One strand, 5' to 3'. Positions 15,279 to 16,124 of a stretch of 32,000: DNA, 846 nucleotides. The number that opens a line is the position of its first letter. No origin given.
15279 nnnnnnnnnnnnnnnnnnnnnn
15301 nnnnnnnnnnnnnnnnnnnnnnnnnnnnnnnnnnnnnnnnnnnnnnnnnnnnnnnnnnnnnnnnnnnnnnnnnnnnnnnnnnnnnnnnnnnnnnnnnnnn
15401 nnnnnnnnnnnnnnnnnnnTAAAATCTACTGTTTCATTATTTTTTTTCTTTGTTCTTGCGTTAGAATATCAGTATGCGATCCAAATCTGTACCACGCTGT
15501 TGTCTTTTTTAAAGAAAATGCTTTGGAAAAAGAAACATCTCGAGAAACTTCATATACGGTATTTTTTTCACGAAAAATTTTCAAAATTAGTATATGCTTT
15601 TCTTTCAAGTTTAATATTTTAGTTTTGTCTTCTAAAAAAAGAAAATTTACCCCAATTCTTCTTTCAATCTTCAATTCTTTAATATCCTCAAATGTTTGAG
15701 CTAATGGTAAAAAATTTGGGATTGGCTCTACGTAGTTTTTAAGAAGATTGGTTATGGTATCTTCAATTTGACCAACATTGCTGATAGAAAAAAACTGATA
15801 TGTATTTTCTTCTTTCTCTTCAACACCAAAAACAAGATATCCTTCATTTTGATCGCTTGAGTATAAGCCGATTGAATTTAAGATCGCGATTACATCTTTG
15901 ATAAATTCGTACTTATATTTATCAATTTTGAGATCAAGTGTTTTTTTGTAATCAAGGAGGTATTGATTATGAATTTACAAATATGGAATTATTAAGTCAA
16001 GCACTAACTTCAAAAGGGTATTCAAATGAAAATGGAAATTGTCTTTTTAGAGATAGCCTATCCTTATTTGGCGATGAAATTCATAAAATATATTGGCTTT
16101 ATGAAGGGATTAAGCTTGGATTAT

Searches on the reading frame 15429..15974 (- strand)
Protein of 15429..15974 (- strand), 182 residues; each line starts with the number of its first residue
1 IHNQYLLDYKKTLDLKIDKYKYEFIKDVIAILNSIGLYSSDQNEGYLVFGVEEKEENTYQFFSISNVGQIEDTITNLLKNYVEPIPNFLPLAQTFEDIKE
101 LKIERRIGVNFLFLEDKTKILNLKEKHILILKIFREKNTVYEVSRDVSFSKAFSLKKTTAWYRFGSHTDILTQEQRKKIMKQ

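Call 83: search_protein_families(library=pfam, proteins=[window:15429-15974:-], max_evalue=0.01)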
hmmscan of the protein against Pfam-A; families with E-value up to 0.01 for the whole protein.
window:15429-15974:- (182 aa): 1 family
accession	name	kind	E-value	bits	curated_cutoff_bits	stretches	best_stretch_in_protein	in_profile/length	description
PF04326.19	SLFN_AlbA_2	-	1.8e-09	38.6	25.3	1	7-169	5-115/118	Schlafen, AlbA_2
